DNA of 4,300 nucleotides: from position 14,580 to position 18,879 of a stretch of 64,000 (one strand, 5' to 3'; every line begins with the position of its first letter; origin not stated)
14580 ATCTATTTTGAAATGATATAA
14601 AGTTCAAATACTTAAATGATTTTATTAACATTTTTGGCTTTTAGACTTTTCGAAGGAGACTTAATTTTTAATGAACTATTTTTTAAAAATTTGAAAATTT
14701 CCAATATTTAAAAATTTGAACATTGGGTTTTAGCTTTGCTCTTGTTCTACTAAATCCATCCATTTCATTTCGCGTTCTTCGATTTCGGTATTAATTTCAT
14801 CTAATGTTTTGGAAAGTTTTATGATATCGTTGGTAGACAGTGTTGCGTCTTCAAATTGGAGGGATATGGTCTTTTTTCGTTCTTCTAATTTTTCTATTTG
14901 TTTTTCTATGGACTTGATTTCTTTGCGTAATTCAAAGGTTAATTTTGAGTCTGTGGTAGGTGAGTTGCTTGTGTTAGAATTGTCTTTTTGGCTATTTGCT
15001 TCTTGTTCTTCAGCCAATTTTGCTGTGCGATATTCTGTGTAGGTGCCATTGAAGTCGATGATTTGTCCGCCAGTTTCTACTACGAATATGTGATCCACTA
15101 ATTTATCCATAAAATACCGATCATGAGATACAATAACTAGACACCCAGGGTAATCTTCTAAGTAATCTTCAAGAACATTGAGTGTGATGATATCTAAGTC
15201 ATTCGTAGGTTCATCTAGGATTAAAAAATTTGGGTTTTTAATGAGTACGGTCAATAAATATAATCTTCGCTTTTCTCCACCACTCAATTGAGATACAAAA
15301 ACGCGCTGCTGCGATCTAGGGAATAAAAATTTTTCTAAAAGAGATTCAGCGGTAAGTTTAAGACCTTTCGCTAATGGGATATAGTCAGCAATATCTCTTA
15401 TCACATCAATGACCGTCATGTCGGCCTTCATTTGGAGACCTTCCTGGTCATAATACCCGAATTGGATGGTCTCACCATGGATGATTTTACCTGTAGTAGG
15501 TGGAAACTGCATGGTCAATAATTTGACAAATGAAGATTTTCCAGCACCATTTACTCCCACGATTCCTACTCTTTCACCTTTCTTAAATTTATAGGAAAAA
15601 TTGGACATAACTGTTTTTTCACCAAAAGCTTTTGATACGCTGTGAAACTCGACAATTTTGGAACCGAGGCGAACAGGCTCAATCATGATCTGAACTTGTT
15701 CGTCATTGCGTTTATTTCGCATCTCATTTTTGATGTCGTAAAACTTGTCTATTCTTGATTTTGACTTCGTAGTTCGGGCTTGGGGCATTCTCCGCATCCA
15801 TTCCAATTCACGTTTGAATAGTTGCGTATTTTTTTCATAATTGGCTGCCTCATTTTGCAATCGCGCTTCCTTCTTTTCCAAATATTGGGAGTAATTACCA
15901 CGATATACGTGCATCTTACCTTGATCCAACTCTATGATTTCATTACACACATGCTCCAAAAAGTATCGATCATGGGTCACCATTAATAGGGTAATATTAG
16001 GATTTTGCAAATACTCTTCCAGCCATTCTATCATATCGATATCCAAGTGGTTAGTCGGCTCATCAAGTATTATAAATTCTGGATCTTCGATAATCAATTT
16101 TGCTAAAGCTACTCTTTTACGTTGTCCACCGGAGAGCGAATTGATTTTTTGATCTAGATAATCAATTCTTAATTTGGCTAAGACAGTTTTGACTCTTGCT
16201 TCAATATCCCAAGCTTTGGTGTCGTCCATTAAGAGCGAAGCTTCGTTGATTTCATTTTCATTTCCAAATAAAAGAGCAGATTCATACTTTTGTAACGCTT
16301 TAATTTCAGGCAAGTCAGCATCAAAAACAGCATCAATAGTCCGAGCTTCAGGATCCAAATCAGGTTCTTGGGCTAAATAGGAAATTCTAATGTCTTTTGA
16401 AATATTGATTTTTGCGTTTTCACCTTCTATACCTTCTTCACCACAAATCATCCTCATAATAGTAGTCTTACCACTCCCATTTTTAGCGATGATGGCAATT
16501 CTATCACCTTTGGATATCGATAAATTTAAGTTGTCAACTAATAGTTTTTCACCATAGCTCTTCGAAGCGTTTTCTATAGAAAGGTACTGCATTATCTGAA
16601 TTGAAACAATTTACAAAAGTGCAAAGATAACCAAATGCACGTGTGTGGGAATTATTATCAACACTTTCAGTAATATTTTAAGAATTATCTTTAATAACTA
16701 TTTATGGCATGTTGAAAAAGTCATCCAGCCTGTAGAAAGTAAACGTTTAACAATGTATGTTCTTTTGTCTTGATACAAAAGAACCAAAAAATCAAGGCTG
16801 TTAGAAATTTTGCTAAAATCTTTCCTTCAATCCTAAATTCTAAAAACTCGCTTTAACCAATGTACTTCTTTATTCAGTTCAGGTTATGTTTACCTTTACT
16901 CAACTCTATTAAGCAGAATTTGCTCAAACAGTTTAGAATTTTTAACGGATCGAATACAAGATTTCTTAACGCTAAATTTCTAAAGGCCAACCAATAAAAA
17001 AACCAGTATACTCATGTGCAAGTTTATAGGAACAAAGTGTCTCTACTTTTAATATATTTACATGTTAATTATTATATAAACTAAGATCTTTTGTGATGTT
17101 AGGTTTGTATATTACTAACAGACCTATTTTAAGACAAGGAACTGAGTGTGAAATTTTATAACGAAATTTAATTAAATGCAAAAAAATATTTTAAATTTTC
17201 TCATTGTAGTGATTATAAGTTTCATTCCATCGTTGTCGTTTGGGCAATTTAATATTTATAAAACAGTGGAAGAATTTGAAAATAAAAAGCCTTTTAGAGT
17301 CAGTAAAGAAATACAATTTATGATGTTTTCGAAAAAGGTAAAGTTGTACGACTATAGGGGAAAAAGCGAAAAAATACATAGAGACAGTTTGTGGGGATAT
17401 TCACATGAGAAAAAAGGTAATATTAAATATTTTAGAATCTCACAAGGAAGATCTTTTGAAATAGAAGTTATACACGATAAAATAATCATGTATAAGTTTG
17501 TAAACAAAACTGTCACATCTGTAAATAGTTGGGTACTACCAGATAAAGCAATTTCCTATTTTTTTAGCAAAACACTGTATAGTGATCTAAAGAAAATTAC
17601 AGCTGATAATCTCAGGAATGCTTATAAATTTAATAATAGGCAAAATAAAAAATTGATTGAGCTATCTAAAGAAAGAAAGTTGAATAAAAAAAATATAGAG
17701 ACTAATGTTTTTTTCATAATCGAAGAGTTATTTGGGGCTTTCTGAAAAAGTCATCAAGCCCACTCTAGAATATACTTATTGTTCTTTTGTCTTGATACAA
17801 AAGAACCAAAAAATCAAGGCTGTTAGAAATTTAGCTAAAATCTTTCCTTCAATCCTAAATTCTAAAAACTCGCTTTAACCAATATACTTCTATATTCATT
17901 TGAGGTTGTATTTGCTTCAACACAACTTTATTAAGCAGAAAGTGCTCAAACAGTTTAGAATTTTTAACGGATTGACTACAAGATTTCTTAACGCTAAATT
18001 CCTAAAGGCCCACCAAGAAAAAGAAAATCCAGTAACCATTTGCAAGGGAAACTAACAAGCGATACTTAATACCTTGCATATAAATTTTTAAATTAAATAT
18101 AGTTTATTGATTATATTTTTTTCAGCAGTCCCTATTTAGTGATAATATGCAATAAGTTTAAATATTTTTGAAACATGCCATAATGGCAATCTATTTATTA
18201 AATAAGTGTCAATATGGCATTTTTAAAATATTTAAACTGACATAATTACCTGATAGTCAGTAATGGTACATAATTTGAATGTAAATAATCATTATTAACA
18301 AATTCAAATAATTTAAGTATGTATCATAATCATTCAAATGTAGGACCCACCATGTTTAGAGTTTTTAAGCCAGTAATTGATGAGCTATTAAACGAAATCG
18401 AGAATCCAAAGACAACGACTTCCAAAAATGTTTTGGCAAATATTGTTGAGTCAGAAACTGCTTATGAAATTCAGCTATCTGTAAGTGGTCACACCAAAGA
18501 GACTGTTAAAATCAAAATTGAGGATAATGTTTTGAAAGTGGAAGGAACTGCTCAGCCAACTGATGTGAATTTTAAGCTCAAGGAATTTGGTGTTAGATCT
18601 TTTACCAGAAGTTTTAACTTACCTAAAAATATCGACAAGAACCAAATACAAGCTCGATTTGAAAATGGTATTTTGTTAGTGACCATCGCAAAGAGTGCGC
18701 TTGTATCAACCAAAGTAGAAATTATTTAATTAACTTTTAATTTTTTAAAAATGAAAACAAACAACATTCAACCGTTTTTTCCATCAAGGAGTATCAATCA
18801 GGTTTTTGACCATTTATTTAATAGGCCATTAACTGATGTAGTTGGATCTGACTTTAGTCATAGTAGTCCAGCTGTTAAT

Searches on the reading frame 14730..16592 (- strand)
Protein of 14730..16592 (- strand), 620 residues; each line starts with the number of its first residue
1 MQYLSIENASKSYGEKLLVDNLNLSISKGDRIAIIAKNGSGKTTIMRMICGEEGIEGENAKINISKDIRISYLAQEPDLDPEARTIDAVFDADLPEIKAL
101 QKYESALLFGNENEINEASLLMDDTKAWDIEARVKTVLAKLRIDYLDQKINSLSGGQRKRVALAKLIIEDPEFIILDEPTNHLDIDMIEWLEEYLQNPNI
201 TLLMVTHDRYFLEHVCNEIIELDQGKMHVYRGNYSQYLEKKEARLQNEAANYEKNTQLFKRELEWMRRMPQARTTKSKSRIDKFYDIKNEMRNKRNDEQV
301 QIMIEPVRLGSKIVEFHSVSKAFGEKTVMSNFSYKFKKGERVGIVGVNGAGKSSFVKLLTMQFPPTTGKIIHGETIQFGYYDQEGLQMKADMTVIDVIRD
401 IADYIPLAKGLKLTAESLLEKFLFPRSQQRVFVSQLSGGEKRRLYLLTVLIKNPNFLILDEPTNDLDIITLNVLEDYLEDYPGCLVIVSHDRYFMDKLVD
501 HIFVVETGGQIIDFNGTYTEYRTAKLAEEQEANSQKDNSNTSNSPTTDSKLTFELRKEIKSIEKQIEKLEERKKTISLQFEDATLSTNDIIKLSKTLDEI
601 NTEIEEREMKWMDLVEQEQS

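Call 11: search_protein_families(library=pfam, proteins=[window:14730-16592:-])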
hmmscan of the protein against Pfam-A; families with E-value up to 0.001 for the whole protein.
window:14730-16592:- (620 aa): 9 families
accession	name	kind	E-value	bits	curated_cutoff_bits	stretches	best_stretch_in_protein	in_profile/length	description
PF00005.33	ABC_tran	-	9.3e-50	169.2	25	2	20-181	2-137/137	ABC transporter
PF12848.13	ABC_tran_Xtn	-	1.9e-13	50.8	25.9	1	220-298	1-81/85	ABC transporter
PF16326.10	ABC_tran_CTD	-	4.7e-11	43.2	32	1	550-614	1-67/69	ABC transporter C-terminal domain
PF13304.12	AAA_21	-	2.8e-09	37.9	27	1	137-212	222-303/304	AAA domain, putative AbiEii toxin, Type IV TA system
PF02463.25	SMC_N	-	1.8e-07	31.2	40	1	32-222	27-211/220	RecF/RecN/SMC N terminal domain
PF00006.31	ATP-synt_ab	-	3.6e-05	23.9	29.5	0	23-52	8-37/213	ATP synthase alpha/beta family, nucleotide-binding domain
PF13555.12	AAA_29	-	0.00055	20.1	27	0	334-356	17-39/61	P-loop containing region of AAA domain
PF01926.29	MMR_HSR1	-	0.0007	20.1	21.9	0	341-384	1-42/113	50S ribosome-binding GTPase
PF13401.12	AAA_22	-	0.00075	20.3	27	0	344-406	10-59/130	AAA domain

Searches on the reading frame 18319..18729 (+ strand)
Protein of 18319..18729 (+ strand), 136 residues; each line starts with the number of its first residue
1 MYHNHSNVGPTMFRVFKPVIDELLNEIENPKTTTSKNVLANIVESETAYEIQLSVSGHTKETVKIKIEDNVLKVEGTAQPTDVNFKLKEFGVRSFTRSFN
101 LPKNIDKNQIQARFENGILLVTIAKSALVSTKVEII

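Call 11: search_protein_families(library=pfam, proteins=[window:18319-18729:+])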
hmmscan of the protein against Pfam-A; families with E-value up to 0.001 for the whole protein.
window:18319-18729:+ (136 aa): 1 family
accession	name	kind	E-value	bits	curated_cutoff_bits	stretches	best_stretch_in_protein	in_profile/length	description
PF00011.27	HSP20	-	3.8e-21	75.5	20.8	1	42-129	2-91/102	Hsp20/alpha crystallin family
